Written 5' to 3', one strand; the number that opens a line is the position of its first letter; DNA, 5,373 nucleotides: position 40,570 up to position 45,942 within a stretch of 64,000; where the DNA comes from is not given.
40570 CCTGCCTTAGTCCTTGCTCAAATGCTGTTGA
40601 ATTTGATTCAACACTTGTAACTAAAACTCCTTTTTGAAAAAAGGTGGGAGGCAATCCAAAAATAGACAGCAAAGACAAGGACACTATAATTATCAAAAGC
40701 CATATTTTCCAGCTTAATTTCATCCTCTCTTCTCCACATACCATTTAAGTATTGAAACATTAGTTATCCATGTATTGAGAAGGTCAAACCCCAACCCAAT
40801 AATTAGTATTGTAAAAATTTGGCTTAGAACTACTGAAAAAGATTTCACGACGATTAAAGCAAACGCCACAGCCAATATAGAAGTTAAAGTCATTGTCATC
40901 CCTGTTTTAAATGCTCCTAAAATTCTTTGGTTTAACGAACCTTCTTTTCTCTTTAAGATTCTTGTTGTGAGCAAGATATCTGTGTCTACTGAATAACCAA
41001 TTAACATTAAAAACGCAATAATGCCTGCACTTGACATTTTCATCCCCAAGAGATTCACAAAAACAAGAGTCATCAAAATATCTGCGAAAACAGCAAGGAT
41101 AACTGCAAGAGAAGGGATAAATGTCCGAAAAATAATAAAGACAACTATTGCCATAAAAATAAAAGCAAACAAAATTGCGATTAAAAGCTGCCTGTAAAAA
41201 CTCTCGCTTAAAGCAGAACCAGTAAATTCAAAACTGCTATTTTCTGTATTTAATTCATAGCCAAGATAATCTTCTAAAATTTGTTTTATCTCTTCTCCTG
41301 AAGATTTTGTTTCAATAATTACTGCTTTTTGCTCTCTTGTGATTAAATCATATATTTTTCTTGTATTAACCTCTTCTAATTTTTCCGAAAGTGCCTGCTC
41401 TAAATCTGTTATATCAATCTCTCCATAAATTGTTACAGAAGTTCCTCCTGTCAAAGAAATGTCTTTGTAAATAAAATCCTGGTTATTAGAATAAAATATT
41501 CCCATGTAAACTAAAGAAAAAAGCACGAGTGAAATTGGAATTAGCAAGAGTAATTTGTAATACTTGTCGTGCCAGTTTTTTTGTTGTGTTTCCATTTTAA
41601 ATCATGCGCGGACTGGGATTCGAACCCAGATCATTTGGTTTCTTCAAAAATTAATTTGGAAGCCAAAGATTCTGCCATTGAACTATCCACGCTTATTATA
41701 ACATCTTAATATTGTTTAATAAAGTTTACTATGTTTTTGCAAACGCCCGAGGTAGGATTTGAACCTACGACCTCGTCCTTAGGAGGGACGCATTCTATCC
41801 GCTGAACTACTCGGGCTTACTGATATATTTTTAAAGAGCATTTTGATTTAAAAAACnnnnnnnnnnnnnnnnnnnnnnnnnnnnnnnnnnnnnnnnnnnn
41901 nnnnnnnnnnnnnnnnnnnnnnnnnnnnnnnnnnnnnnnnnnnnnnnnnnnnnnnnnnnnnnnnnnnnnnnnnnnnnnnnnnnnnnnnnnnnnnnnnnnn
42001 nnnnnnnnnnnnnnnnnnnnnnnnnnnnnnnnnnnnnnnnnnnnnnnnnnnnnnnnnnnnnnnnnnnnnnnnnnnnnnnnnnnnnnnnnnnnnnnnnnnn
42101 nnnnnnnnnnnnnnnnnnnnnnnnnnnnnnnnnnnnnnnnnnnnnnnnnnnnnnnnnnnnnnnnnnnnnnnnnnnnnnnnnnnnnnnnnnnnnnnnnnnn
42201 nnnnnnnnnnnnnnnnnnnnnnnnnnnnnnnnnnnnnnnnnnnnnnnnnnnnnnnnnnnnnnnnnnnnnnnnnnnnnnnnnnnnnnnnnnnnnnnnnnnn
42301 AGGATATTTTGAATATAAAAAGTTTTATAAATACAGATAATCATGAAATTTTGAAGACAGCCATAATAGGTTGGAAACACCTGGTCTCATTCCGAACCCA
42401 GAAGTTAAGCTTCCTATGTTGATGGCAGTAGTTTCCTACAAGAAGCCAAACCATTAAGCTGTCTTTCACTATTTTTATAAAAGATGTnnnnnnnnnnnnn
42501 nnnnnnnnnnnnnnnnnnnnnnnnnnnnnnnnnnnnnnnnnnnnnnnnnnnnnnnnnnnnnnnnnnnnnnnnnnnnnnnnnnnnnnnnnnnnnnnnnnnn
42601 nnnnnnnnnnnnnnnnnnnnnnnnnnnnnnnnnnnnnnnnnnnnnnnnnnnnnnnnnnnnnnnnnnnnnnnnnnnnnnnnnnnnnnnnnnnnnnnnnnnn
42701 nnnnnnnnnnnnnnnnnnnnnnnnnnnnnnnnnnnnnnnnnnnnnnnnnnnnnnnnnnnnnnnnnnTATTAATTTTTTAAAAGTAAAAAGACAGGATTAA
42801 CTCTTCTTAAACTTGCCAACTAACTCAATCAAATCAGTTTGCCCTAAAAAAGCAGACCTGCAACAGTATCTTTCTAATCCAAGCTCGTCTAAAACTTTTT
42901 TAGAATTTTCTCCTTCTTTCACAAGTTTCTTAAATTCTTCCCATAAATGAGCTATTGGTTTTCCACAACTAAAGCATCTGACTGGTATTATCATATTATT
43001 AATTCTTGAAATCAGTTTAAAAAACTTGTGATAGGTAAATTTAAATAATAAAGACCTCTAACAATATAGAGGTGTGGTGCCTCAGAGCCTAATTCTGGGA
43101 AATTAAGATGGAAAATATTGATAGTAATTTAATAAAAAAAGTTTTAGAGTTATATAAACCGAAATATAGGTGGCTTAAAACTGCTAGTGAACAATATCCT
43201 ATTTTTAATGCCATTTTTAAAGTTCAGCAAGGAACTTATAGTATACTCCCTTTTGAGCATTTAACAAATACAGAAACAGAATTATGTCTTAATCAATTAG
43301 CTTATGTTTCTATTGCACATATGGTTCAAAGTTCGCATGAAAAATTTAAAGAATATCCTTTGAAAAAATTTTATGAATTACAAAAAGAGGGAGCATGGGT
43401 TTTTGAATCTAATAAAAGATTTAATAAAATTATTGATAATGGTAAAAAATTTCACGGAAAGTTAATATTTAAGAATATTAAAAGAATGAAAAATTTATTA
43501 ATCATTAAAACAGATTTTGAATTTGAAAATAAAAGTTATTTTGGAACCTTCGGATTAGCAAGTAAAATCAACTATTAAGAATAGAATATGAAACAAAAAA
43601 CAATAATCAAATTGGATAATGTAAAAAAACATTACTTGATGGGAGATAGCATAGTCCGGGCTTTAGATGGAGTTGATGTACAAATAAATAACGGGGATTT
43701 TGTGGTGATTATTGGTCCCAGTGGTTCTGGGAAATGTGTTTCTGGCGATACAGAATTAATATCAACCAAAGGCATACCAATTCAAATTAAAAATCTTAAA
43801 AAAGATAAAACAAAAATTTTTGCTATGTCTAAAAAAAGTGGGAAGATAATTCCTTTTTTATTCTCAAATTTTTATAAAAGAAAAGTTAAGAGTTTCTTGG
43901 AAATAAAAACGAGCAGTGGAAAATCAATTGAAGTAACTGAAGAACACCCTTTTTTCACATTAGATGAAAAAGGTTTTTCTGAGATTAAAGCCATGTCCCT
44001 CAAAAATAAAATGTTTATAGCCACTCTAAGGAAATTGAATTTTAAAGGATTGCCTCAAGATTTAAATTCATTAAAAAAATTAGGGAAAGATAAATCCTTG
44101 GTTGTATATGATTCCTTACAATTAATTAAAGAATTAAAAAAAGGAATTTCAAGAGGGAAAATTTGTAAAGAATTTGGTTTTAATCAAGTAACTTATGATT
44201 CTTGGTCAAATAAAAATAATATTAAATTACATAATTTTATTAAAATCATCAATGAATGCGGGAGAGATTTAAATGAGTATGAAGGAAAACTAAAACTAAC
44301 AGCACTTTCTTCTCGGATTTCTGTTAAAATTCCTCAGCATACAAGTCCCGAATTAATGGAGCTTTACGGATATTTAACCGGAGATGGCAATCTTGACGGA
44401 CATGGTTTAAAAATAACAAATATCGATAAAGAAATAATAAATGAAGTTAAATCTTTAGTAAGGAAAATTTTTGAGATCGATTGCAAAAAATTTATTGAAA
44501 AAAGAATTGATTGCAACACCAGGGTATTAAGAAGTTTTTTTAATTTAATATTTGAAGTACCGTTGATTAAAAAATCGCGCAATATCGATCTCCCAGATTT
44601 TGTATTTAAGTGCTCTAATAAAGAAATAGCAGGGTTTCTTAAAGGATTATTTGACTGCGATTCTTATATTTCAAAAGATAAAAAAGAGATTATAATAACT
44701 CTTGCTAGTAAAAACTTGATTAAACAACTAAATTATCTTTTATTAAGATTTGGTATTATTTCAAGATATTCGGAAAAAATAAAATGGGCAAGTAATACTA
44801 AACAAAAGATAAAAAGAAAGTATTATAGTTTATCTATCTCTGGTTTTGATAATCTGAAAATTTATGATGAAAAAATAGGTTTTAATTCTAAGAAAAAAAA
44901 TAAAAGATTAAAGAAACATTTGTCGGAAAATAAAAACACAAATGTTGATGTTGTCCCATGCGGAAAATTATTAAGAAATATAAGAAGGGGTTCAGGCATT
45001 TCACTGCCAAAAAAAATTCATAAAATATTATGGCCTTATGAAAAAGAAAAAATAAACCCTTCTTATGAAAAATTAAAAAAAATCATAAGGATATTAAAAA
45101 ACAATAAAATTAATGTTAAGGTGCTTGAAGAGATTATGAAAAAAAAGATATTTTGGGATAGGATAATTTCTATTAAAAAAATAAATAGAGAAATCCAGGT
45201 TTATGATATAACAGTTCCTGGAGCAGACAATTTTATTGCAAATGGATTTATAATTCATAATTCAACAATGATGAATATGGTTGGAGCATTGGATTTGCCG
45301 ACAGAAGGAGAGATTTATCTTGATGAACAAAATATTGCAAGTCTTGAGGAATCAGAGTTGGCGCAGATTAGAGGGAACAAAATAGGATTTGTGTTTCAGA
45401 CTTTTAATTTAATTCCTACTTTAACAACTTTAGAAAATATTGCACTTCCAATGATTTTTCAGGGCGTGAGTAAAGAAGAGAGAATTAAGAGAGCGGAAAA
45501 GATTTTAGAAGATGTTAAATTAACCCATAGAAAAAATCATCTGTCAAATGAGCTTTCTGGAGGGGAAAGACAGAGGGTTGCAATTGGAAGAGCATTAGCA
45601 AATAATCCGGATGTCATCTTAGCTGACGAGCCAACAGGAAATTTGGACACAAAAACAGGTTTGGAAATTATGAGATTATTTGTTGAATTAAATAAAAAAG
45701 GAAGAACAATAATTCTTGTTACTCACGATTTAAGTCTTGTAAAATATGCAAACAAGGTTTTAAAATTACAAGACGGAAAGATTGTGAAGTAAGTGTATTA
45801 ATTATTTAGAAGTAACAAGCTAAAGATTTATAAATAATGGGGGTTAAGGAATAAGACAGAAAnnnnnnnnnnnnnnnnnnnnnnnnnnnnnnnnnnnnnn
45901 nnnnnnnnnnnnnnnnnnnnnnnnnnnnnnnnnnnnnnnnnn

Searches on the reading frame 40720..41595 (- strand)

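Call 15: search_protein_families(library=pfam, proteins=[window:40720-41595:-])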
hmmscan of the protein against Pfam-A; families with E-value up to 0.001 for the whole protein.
window:40720-41595:- (291 aa): 2 families
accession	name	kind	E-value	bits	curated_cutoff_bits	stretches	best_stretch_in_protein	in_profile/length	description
PF02355.23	SecD_SecF_C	-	1e-29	103.8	20.5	1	116-288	12-188/189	Protein export membrane protein SecD/SecF, C-terminal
PF03176.21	MMPL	-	4.1e-06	26.4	20.5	1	97-248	104-263/333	MMPL family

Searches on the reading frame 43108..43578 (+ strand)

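Call 15: search_protein_families(library=pfam, proteins=[window:43108-43578:+])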
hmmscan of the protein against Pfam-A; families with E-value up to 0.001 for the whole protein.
window:43108-43578:+ (156 aa): 1 family
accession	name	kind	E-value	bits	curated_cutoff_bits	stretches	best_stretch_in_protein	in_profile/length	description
PF10862.14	FcoT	-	2.1e-14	53.8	27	1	11-139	1-140/156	FcoT-like thioesterase domain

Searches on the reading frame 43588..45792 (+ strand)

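Call 15: search_protein_families(library=pfam, proteins=[window:43588-45792:+])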
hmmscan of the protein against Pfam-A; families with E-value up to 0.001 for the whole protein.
window:43588-45792:+ (734 aa): 4 families
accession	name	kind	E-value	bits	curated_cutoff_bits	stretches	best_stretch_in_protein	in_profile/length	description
PF00005.33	ABC_tran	-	1.3e-26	94.2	25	1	559-683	25-136/137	ABC transporter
PF14890.11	Intein_splicing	-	4.2e-25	88.8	35.8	1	63-558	8-155/155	Intein splicing domain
PF14528.11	LAGLIDADG_3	-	3e-20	72.7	22.5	1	346-431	2-82/82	LAGLIDADG-like domain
PF01079.26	Hint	-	0.00018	21.6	29.7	1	47-133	10-97/213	Hint module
